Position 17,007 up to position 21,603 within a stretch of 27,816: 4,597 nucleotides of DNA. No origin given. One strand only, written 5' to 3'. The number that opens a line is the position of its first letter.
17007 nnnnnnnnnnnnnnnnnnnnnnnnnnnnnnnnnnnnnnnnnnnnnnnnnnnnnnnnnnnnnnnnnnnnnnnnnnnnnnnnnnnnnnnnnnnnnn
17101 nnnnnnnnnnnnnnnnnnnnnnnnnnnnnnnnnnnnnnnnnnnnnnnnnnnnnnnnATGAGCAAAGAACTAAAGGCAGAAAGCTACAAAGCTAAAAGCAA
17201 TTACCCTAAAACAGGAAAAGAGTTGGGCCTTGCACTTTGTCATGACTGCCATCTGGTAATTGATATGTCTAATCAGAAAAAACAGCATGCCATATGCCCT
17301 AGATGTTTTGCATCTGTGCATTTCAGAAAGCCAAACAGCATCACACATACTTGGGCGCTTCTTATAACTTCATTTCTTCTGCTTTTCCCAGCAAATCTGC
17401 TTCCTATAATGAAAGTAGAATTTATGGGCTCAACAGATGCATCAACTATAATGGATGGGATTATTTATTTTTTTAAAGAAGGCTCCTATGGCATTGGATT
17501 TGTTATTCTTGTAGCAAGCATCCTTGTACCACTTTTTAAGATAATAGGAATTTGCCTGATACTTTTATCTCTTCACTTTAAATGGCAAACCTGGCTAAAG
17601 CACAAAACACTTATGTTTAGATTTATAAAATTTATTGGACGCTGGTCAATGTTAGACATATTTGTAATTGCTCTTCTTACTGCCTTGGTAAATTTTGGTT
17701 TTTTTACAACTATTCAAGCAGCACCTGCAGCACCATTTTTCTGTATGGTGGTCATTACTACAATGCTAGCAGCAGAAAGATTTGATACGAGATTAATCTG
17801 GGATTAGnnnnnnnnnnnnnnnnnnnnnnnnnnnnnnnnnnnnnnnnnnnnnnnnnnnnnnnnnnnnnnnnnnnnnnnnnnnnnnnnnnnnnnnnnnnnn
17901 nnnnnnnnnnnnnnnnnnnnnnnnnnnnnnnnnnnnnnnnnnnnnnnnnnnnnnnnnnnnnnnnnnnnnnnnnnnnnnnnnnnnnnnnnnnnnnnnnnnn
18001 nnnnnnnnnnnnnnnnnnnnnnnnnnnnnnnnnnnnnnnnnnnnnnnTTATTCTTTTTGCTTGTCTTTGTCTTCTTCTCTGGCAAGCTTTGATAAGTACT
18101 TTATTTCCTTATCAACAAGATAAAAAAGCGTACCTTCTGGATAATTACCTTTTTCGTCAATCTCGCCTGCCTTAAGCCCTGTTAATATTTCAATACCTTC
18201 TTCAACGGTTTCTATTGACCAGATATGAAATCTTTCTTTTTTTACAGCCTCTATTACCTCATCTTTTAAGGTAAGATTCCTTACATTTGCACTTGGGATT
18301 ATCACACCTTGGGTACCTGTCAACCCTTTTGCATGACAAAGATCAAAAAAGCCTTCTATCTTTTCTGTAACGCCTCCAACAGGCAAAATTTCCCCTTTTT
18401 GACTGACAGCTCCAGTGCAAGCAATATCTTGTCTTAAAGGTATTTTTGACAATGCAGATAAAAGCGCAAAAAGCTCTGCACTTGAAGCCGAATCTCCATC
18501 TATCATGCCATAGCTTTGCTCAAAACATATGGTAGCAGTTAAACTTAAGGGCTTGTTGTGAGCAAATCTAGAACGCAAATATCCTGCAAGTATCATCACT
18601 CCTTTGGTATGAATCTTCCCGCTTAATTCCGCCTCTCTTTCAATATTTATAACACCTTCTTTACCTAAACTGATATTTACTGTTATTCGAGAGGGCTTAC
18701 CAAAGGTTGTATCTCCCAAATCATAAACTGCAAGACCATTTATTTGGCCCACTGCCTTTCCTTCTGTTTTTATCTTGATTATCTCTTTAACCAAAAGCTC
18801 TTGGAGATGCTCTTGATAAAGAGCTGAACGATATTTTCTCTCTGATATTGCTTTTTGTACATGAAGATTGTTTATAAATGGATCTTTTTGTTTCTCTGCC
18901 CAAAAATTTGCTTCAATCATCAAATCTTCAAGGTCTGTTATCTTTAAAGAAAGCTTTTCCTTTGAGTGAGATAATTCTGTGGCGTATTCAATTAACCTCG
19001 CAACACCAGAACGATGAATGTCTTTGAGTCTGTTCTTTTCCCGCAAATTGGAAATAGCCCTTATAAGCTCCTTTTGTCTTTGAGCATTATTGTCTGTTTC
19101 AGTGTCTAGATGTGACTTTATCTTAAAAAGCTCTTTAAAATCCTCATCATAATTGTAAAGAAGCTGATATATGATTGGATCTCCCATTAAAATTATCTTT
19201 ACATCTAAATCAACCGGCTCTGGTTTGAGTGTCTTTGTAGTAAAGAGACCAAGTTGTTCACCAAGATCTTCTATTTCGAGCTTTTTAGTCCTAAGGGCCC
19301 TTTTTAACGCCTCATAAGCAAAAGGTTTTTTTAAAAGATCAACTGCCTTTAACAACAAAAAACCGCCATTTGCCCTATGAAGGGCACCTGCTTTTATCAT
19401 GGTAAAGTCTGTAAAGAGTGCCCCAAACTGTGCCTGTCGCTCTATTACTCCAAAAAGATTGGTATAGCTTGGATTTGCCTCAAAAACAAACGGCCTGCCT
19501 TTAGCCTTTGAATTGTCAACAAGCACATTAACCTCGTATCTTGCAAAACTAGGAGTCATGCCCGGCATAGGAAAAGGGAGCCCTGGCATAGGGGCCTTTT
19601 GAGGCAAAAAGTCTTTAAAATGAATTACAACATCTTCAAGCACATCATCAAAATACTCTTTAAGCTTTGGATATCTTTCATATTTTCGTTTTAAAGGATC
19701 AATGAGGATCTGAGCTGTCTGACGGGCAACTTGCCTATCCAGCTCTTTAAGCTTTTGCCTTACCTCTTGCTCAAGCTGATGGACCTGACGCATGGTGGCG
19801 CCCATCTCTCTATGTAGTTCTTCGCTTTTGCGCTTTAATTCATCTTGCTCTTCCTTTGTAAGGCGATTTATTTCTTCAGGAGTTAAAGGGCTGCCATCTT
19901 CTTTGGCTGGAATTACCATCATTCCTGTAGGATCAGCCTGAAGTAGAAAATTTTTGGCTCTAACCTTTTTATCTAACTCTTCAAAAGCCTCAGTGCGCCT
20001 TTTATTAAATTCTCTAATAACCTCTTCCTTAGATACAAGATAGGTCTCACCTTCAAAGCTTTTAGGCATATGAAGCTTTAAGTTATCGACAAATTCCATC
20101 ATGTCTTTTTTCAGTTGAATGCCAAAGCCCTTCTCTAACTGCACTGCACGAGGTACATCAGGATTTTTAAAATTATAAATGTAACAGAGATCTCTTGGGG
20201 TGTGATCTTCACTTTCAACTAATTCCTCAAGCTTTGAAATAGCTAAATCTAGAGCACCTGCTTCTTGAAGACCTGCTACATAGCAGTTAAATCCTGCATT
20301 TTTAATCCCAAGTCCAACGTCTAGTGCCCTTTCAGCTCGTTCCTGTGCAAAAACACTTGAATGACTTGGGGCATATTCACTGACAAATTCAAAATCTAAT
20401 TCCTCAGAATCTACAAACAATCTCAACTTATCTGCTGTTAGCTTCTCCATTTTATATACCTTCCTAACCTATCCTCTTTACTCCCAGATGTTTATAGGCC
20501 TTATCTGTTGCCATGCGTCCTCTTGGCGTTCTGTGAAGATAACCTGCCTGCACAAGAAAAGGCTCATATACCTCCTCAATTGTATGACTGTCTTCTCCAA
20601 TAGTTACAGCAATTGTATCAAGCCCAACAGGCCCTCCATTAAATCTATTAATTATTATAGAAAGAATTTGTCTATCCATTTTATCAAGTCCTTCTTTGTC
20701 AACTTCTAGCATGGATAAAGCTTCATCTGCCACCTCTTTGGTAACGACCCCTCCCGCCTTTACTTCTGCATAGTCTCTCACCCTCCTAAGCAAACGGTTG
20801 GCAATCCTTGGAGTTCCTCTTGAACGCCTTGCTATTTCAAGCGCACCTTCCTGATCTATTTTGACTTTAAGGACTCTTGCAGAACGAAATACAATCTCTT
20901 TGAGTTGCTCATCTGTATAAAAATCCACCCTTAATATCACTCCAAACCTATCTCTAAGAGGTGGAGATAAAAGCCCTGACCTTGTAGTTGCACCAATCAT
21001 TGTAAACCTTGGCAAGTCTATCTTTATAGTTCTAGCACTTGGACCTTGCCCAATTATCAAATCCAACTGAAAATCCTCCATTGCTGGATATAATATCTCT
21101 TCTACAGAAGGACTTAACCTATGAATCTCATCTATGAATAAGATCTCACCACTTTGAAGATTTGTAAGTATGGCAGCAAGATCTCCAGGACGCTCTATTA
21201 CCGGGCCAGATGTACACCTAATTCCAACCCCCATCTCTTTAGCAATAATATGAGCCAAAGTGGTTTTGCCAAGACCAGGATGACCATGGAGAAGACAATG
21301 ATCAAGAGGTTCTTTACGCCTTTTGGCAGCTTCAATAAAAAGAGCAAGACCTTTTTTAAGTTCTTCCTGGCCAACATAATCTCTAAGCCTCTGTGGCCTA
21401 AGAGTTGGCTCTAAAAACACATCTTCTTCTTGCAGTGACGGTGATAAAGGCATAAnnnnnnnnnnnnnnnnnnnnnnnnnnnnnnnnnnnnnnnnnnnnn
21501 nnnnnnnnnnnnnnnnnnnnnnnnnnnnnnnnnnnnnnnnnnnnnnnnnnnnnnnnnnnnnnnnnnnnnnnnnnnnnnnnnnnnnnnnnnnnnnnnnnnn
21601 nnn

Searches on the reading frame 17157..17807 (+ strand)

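Call 33: search_protein_families(library=pfam, proteins=[window:17157-17807:+], max_evalue=0.0001)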
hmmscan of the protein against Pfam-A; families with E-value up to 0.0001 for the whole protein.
window:17157-17807:+ (216 aa): 1 family
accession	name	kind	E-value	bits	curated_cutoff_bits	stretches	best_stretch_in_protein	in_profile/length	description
PF04403.18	PqiA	-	1e-48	165.6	23.8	1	63-216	2-153/156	Paraquat-inducible protein A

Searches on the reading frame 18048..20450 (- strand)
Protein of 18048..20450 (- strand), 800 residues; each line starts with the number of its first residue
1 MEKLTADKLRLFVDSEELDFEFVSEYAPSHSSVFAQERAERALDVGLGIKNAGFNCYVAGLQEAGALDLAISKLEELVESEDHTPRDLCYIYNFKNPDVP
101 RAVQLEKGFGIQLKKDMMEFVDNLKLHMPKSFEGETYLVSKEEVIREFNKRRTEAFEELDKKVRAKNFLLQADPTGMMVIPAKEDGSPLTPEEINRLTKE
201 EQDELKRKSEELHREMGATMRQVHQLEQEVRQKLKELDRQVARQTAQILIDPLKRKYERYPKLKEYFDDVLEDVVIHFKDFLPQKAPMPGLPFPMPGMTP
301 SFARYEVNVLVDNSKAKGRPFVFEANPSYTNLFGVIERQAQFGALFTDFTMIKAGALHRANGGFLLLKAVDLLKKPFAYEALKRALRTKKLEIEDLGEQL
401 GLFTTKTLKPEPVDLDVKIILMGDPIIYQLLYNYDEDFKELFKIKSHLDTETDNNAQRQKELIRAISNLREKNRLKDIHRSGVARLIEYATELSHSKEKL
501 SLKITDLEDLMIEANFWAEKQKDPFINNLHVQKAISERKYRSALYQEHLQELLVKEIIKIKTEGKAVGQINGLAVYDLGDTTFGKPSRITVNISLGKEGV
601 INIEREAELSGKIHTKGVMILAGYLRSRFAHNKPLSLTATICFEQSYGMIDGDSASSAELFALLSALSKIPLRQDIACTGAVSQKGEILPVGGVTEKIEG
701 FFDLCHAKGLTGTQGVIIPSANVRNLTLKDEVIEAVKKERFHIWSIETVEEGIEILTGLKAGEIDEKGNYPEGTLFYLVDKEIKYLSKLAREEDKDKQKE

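Call 33: search_protein_families(library=pfam, proteins=[window:18048-20450:-], max_evalue=0.0001)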
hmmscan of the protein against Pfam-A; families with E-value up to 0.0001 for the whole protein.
window:18048-20450:- (800 aa): 4 families
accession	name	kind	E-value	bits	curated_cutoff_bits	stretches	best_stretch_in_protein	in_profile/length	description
PF13654.12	AAA_32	-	1.3e-54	184.2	21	1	318-449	2-133/133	LonB-like, AAA domain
PF20436.4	LonB_AAA-LID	-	4.1e-21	75.2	22.4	1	478-541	2-65/65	Archaeal LonB, AAA+ ATPase LID domain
PF20437.3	LonC_helical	-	4.4e-13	49.4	24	1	87-120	1-34/34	Lon-like LonC helical domain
PF05362.19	Lon_C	-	1.4e-12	48.1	21.1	1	547-754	5-200/205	Lon protease (S16) C-terminal proteolytic domain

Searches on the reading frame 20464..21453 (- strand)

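Call 33: search_protein_families(library=pfam, proteins=[window:20464-21453:-], max_evalue=0.0001)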
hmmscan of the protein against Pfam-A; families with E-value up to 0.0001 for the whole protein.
window:20464-21453:- (329 aa): 7 families
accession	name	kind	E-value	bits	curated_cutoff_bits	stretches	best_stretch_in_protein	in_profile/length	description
PF05496.18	RuvB_N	-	6.6e-79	263.6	27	1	18-175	1-158/159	Holliday junction DNA helicase RuvB P-loop domain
PF17864.7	AAA_lid_4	-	8.4e-34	115.6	27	1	179-252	1-74/74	RuvB AAA lid domain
PF05491.19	RuvB_C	-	1.4e-27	95.8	24.7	1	253-323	1-71/72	RuvB C-terminal winged helix domain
PF00004.35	AAA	-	5e-21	76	21.2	1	53-177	1-130/131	ATPase family associated with various cellular activities (AAA)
PF07728.20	AAA_5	-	4.2e-09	37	22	1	95-170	60-139/139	AAA domain (dynein-related subfamily)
PF13191.12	AAA_16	-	2.7e-05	25.2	32.6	0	27-75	3-49/167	AAA ATPase domain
PF07726.17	AAA_3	-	5.8e-05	23.4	27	0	52-80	1-29/131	ATPase family associated with various cellular activities (AAA)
